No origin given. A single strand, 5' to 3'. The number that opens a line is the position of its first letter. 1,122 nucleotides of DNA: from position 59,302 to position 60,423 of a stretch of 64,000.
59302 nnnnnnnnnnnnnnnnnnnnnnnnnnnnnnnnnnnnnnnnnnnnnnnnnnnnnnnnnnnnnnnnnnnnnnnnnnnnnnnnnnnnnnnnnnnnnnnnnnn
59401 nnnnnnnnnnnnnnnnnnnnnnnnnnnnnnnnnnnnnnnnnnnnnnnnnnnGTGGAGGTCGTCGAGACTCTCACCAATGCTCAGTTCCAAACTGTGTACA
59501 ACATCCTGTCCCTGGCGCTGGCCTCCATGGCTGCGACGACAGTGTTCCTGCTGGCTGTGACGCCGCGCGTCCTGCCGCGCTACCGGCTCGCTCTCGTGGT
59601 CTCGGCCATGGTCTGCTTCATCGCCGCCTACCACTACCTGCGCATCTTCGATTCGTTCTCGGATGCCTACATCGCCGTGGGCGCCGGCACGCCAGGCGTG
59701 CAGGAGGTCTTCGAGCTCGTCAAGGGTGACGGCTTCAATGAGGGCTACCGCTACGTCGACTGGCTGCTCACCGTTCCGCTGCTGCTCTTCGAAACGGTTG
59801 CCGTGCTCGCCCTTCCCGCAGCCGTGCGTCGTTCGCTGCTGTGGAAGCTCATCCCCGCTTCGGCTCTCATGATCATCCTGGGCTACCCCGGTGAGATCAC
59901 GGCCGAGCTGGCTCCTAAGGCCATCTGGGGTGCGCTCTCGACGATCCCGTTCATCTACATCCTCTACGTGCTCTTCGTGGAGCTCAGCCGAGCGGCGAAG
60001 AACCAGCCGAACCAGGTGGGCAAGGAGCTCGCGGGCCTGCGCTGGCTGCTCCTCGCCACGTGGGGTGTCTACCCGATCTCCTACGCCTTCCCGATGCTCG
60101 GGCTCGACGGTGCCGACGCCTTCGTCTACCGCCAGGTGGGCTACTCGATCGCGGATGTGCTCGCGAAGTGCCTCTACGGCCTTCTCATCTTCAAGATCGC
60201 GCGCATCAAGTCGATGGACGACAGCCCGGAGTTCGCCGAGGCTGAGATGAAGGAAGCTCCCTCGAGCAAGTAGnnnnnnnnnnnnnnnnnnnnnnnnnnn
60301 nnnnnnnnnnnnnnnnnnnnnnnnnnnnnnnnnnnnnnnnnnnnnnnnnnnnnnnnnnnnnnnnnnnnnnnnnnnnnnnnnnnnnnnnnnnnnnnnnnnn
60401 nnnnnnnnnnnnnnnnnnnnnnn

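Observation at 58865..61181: Lone rhodopsin gene inserted on the opposite strand inside the conserved clpS-DUF2017 / mec-cysO-cysM housekeeping block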

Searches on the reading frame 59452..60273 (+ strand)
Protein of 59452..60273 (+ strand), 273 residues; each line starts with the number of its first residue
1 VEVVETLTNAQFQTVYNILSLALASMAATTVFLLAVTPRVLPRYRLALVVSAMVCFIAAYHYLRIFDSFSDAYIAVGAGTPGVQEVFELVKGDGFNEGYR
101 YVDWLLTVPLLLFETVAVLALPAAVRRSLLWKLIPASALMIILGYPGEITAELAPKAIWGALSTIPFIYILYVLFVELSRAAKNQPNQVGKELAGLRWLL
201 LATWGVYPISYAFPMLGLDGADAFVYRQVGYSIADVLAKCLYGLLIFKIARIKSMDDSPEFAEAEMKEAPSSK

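Call 3: search_protein_families(library=pfam, proteins=[window:59452-60273:+])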
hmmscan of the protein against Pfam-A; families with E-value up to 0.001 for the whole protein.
window:59452-60273:+ (273 aa): 1 family
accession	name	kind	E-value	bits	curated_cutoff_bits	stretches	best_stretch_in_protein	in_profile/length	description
PF01036.24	Bac_rhodopsin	-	6e-39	134.3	24.6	1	19-250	7-221/224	Bacteriorhodopsin-like protein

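Call 5: find_homologous_proteins(query=window:59452-60273:+)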
Query window:59452-60273:+ (273 aa): 6390 proteins with E <= 0.001 among 8000 candidates; the best 120 are listed.
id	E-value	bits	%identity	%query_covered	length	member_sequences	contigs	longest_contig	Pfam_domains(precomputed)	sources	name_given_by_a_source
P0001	3.8e-168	576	97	100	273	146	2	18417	PF01036.25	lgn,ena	-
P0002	1.4e-165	567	95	100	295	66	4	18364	PF01036.25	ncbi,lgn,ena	-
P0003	2.2e-156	537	94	100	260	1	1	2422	PF01036.25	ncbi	ncbi:MAG: bacteriorhodopsin-like [Candidatus Nanopelagicales bacterium]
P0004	1.0e-155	535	90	100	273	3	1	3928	PF01036.25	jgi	jgi:bacteriorhodopsin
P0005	2.7e-155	534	89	100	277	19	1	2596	PF01036.25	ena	-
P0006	8.3e-153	525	87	100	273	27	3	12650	PF01036.25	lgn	-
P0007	1.5e-151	521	88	98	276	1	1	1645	PF01036.25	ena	-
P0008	7.0e-148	509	85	100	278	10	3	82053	PF01036.25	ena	-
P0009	3.9e-147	507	85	100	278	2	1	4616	PF01036.25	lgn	-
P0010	4.5e-146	503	85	100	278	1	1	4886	PF01036.25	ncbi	-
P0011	5.4e-146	503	85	100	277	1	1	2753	PF01036.25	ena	-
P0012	8.0e-146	503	84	100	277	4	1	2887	PF01036.25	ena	-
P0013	1.0e-145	502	85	100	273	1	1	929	PF01036.25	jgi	jgi:bacteriorhodopsin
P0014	6.2e-145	500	83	100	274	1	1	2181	PF01036.25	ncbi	-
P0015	7.5e-145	499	84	100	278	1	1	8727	PF01036.25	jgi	-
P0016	1.1e-144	499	91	91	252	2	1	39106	PF01036.25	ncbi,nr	ncbi:MAG: xanthorhodopsin [Actinobacteria bacterium]|nr:xanthorhodopsin [Actinomycetota bacterium]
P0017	1.7e-144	498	83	100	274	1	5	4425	PF01036.25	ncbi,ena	-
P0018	1.9e-144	498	83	100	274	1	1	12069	PF01036.25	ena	-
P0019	2.6e-144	498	83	100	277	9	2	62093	PF01036.25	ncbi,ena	-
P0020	5.6e-144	497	84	100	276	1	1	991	PF01036.25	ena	-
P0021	1.3e-143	495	84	99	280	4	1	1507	PF01036.25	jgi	-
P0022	1.3e-143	495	83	100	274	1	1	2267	PF01036.25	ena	-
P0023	1.6e-143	495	86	100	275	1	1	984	PF01036.25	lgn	-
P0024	2.1e-143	495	83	100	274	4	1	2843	PF01036.25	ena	-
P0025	3.5e-143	494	84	98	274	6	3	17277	PF01036.25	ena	-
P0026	7.1e-143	493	82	100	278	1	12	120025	PF01036.25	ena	-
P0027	1.1e-142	492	83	100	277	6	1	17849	PF01036.25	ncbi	-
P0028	1.4e-142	492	84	100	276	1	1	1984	PF01036.25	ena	-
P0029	1.7e-142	492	84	98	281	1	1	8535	PF01036.25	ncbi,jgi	jgi:bacteriorhodopsin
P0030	2.1e-142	491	82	100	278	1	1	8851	PF01036.25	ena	-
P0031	2.1e-142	491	84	98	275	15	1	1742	PF01036.25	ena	-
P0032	3.0e-142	491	81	100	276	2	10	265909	PF01036.25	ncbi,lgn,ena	ncbi:MAG: bacteriorhodopsin-like [Actinomycetes bacterium]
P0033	3.4e-142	491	81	100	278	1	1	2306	PF01036.25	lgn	-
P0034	3.4e-142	491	82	100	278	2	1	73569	PF01036.25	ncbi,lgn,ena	-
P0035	3.8e-142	491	81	100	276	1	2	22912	PF01036.25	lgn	-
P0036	4.3e-142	490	81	100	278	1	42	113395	PF01036.25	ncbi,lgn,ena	ncbi:MAG: bacteriorhodopsin-like [Candidatus Nanopelagicales bacterium]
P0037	4.8e-142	490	82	100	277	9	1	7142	PF01036.25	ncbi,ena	-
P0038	5.9e-142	490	84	98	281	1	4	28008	PF01036.25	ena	-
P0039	6.2e-142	490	81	99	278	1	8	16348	PF01036.25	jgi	-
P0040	9.9e-142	489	81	100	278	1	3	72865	PF01036.25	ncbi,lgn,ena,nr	ncbi:MAG: bacteriorhodopsin-like [Candidatus Nanopelagicales bacterium]|nr:bacteriorhodopsin-like [C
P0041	1.2e-141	489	81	100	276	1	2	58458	PF01036.25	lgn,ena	-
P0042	1.4e-141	489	81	99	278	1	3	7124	PF01036.25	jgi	jgi:bacteriorhodopsin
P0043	1.7e-141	488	81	99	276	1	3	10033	PF01036.25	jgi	-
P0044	2.1e-141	488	81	100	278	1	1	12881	PF01036.25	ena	-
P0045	9.1e-141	486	82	98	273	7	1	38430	PF01036.25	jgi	-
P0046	1.1e-140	486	83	98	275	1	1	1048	PF01036.25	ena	-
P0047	4.9e-140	484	82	98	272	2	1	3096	PF01036.25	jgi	jgi:bacteriorhodopsin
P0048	8.4e-138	476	84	99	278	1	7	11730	PF01036.25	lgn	-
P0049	3.4e-132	458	78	99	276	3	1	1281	PF01036.25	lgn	-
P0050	3.8e-132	458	78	99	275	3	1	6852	PF01036.25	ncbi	-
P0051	5.8e-132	457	84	90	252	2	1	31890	PF01036.25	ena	-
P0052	1.0e-129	450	76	100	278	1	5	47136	PF01036.25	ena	-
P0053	1.9e-129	449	76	100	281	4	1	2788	PF01036.25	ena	-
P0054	4.0e-129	448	75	100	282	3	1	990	PF01036.25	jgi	-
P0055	5.9e-129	447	76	100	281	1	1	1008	PF01036.25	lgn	-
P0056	1.0e-128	447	76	100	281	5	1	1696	PF01036.25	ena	-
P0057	1.1e-128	446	76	100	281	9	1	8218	PF01036.25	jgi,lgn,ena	-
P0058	1.5e-128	446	75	100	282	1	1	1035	PF01036.25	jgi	-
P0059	2.3e-128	445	95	79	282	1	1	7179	PF01036.25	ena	-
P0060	4.8e-128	444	75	100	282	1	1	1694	PF01036.25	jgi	-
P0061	7.2e-128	444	76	100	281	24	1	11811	PF01036.25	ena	-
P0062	1.3e-127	443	76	99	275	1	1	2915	PF01036.25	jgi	jgi:bacteriorhodopsin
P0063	1.4e-127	443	81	90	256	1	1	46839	PF01036.25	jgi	jgi:bacteriorhodopsin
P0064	3.0e-127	442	75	100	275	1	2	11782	PF01036.25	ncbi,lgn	-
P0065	3.2e-127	442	75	99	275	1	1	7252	PF01036.25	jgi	jgi:bacteriorhodopsin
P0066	4.1e-127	441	76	100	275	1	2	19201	PF01036.25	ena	-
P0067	5.4e-126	438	76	100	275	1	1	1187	PF01036.25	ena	-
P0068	5.9e-126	437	76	100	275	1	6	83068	PF01036.25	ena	-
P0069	6.8e-126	437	77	98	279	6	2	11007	PF01036.25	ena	-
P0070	1.5e-125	436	75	100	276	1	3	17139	PF01036.25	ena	-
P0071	1.8e-125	436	75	100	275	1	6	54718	PF01036.25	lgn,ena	-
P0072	2.8e-125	435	74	100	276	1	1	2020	PF01036.25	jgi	jgi:bacteriorhodopsin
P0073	2.8e-125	435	75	100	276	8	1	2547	PF01036.25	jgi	jgi:bacteriorhodopsin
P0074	6.0e-125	434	74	100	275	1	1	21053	PF01036.25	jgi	jgi:bacteriorhodopsin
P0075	6.3e-125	434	75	97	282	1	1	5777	PF01036.25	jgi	jgi:bacteriorhodopsin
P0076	1.2e-124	433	74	100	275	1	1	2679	PF01036.25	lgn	-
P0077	2.6e-124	432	74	100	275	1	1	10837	PF01036.25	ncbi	-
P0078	3.4e-124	432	76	98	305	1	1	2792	PF01036.25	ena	-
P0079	3.8e-124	432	74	100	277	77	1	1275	PF01036.25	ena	-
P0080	4.9e-124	431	74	100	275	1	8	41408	PF01036.25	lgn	-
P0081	6.1e-124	431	75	98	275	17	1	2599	PF01036.25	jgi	jgi:bacteriorhodopsin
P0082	6.5e-124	431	75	100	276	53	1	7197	PF01036.25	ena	-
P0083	6.7e-124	431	74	100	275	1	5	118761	PF01036.25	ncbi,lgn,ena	-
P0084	1.1e-123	430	74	100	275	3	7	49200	PF01036.25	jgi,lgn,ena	-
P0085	1.2e-123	430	74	100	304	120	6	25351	PF01036.25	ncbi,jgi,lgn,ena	jgi:bacteriorhodopsin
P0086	1.7e-123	429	72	100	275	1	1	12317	PF01036.25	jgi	jgi:bacteriorhodopsin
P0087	1.9e-123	429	74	100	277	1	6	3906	PF01036.25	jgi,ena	-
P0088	2.0e-123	429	75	100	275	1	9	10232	PF01036.25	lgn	-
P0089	2.2e-123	429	74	98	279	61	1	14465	PF01036.25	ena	-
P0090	3.5e-123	428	75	94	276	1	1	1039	PF01036.25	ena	-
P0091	4.0e-123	428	74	100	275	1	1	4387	PF01036.25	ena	-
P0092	4.8e-123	428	75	100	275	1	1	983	PF01036.25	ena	-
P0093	6.4e-123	428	74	100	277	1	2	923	PF01036.25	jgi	-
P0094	7.2e-123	427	73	100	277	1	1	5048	PF01036.25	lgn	-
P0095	7.8e-123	427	73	100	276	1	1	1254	PF01036.25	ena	-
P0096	8.3e-123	427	75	98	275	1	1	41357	PF01036.25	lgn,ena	-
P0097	1.1e-122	427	74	100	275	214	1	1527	PF01036.25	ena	-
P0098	1.1e-122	427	74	98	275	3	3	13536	PF01036.25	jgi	jgi:bacteriorhodopsin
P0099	1.5e-122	426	73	100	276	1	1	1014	PF01036.25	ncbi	-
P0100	1.5e-122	426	73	100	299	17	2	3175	PF01036.25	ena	-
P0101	1.5e-122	426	75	99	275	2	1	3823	PF01036.25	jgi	-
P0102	1.6e-122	426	73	100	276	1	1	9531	PF01036.25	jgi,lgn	-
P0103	1.6e-122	426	73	100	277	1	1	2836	PF01036.25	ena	-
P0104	2.6e-122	426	73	100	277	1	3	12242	PF01036.25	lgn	-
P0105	2.7e-122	425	73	100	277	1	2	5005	PF01036.25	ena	-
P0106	3.0e-122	425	73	100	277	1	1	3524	PF01036.25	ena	-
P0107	3.2e-122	425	73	100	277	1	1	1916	PF01036.25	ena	-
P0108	3.3e-122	425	73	100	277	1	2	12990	PF01036.25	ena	-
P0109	3.5e-122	425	73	100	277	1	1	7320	PF01036.25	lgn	-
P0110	3.8e-122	425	73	100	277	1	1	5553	PF01036.25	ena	-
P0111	3.8e-122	425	73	100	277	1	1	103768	PF01036.25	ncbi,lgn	-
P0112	4.1e-122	425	73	100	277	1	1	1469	PF01036.25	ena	-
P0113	4.4e-122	425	73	100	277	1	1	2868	PF01036.25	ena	-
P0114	7.4e-122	424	73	100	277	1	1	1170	PF01036.25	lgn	-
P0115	7.9e-122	424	73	100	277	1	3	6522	PF01036.25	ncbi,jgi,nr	ncbi:MAG: bacteriorhodopsin [Actinobacteria bacterium]|nr:bacteriorhodopsin [Actinomycetota bacteriu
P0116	8.8e-122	424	73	100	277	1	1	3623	PF01036.25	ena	-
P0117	9.6e-122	424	72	99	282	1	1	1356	PF01036.25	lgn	-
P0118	1.0e-121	424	73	100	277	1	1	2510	PF01036.25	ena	-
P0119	1.0e-121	424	73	100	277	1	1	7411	PF01036.25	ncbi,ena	-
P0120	1.2e-121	423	74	98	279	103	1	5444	PF01036.25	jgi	jgi:bacteriorhodopsin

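Call 6: find_encoding_contigs(protein=P0008, flank=6000, max_places=3)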
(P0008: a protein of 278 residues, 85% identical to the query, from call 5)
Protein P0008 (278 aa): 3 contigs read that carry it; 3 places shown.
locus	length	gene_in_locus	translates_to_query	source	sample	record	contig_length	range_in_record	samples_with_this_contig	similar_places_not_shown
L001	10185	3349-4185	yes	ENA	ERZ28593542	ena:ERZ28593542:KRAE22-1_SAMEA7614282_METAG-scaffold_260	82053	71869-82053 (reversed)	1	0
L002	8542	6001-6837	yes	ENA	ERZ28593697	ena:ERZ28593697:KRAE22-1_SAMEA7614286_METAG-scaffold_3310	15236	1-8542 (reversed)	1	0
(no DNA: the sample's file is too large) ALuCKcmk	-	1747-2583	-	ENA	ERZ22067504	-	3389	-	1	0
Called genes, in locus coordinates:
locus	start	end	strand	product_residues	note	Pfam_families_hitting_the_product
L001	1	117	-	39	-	?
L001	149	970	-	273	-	PF01177:Asp_Glu_race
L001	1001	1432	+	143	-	-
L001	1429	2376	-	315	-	PF00291:PALP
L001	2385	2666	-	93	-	PF02597:ThiS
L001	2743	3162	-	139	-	PF14464:Prok-JAB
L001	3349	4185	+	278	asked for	PF01036:Bac_rhodopsin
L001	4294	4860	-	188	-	PF09438:DUF2017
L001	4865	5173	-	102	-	PF02617:ClpS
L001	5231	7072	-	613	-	PF00704:Glyco_hydro_18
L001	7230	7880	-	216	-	PF13384:HTH_23 (weak), PF01047:MarR (weak), PF08279:HTH_11 (weak), PF09339:HTH_IclR, PF12802:MarR_2, PF12840:HTH_20, PF13551:HTH_29 (faint), PF01614:IclR_C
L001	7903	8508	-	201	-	PF03729:DUF308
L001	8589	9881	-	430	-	PF07690:MFS_1, PF00083:Sugar_tr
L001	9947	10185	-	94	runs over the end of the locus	PF11238:DUF3039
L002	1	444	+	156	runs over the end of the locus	PF00578:AhpC-TSA, PF08534:Redoxin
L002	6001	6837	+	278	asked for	PF01036:Bac_rhodopsin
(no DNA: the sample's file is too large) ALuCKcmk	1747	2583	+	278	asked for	PF01036:Bac_rhodopsin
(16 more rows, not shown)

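Call 7: find_encoding_contigs(protein=P0032, flank=6000, max_places=3)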
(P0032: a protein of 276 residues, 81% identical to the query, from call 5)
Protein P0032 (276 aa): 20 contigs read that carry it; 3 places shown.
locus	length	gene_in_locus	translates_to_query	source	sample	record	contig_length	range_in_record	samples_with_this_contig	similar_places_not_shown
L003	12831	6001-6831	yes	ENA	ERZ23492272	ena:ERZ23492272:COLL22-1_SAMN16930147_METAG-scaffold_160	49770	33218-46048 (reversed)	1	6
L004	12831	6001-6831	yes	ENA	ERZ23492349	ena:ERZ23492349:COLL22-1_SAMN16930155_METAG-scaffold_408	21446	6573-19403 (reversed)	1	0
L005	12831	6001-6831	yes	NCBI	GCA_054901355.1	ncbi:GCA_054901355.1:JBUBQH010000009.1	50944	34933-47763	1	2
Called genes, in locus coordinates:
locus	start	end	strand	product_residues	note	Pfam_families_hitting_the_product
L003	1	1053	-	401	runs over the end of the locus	PF00149:Metallophos, PF12850:Metallophos_2 (faint), PF12320:SbcD_C (faint)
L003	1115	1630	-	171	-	PF01272:GreA_GreB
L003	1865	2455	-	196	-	PF01725:Ham1p_like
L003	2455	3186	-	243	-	PF01138:RNase_PH, PF03725:RNase_PH_C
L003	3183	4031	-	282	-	PF01177:Asp_Glu_race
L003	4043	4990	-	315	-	PF00291:PALP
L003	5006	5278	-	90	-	PF02597:ThiS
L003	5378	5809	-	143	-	PF14464:Prok-JAB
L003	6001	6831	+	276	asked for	PF01036:Bac_rhodopsin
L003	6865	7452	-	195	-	PF09438:DUF2017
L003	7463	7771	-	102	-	PF02617:ClpS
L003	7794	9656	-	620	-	PF00704:Glyco_hydro_18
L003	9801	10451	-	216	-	PF09339:HTH_IclR, PF12802:MarR_2 (weak), PF01614:IclR_C (weak)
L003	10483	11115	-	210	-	PF03729:DUF308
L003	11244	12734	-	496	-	PF07690:MFS_1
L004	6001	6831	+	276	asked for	PF01036:Bac_rhodopsin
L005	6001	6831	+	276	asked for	PF01036:Bac_rhodopsin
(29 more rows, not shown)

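Call 8: find_encoding_contigs(protein=P0083, flank=6000, max_places=3)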
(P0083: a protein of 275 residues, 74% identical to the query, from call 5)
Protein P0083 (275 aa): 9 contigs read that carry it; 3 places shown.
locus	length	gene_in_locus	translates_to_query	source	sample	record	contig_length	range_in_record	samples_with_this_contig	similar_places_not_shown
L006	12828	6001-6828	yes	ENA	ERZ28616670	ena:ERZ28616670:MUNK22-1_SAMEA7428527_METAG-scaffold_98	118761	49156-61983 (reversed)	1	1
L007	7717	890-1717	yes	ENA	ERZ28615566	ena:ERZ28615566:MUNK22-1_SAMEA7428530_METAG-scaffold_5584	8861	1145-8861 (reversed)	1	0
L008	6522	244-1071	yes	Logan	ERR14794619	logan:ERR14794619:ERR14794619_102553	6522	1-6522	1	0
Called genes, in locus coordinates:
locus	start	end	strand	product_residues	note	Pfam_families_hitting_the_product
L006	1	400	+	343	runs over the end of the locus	PF01544:CorA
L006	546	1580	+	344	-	PF01108:Tissue_fac (faint), PF00041:fn3, PF25523:Ig_RIMBP2 (faint), PF00041:fn3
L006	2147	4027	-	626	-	PF00122:E1-E2_ATPase, PF00702:Hydrolase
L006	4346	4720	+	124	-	-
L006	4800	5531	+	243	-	-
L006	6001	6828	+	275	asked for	PF01036:Bac_rhodopsin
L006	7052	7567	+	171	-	PF00436:SSB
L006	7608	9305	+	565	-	PF02463:SMC_N (faint), PF00005:ABC_tran, PF13304:AAA_21 (faint), PF12848:ABC_tran_Xtn, PF13476:AAA_23 (weak), PF00005:ABC_tran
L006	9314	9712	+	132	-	PF20791:Acyl-ACP_TE_C (weak), PF13279:4HBT_2, PF03061:4HBT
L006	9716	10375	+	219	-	PF26572:DUF8185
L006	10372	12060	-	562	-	PF00128:Alpha-amylase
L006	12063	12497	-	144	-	PF01152:Bac_globin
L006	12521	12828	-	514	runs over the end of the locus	PF01370:Epimerase (weak), PF05368:NmrA, PF13460:NAD_binding_10, PF11066:DUF2867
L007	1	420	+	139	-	?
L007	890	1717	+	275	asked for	PF01036:Bac_rhodopsin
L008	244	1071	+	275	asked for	PF01036:Bac_rhodopsin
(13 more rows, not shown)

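Call 10: find_encoding_contigs(protein=window:59452-60273:+, flank=10000, max_places=3)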
Protein window:59452-60273:+ (273 aa): 1 contig read that carries it; 1 place shown.
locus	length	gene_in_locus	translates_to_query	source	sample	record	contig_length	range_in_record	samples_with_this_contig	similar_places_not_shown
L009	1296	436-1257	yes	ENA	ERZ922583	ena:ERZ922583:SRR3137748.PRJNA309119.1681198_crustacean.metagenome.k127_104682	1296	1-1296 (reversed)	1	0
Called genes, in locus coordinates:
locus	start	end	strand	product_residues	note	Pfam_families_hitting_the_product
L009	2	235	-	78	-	?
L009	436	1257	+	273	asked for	PF01036:Bac_rhodopsin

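Call 21: list_cluster_members(proteins=[P0002, P0016, P0019, P0032, P0036, P0064, P0083, P0085, P0111, P0115])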
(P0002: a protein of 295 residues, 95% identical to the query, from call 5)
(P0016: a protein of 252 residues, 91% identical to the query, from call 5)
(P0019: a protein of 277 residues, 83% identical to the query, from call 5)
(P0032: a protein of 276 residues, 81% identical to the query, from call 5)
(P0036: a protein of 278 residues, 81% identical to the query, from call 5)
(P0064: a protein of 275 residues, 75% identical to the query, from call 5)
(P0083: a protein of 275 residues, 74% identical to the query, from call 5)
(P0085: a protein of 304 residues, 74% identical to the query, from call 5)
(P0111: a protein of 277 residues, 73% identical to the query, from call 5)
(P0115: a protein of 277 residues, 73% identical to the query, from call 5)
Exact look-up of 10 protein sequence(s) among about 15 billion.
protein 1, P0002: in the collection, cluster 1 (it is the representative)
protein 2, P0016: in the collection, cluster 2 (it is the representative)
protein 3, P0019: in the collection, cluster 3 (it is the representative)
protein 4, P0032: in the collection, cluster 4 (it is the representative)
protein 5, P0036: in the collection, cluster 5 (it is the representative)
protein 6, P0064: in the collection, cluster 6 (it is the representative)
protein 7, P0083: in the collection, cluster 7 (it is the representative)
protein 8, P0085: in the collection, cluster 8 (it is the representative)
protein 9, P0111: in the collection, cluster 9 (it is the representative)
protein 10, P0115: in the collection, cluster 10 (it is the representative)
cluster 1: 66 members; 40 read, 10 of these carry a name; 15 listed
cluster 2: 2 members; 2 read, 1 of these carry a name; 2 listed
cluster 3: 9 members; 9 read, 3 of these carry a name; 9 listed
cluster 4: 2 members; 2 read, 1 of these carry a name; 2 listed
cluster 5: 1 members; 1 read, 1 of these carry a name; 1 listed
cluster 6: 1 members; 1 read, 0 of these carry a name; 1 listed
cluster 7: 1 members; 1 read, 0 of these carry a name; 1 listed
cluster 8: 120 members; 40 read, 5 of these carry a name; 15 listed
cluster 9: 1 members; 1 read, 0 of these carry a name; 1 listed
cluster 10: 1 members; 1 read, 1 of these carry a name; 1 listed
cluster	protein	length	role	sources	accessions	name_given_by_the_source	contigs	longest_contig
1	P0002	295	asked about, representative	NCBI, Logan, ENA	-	-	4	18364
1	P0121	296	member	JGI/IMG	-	bacteriorhodopsin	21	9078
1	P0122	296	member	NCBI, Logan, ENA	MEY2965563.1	MAG: hypothetical protein RLZZ228_1376 [Actinomycetota bacterium]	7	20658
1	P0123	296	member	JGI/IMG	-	bacteriorhodopsin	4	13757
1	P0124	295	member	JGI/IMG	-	bacteriorhodopsin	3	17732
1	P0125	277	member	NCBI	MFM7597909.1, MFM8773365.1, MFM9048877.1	MAG: bacteriorhodopsin-like [Actinomycetota bacterium]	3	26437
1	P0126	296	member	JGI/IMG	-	bacteriorhodopsin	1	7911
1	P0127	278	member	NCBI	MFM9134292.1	MAG: bacteriorhodopsin-like [bacterium]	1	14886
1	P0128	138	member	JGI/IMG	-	ATP-dependent RNA helicase DeaD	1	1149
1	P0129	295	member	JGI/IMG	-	bacteriorhodopsin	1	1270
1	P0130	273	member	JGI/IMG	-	bacteriorhodopsin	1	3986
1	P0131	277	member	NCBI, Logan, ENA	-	-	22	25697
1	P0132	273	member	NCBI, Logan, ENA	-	-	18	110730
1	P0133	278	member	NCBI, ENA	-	-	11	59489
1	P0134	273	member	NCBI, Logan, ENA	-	-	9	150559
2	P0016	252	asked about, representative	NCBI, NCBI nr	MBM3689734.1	MAG: xanthorhodopsin [Actinobacteria bacterium] | xanthorhodopsin [Actinomycetota bacterium]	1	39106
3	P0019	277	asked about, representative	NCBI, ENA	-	-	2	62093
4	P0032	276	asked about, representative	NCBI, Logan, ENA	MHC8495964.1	MAG: bacteriorhodopsin-like [Actinomycetes bacterium]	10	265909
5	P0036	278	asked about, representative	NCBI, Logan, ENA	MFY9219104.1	MAG: bacteriorhodopsin-like [Candidatus Nanopelagicales bacterium]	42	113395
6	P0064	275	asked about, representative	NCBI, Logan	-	-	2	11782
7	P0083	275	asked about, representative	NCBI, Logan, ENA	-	-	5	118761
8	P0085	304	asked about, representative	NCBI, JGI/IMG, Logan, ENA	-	bacteriorhodopsin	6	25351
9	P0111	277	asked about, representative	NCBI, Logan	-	-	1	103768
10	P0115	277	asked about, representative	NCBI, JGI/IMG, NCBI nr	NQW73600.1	MAG: bacteriorhodopsin [Actinobacteria bacterium] | bacteriorhodopsin [Actinomycetota bacterium]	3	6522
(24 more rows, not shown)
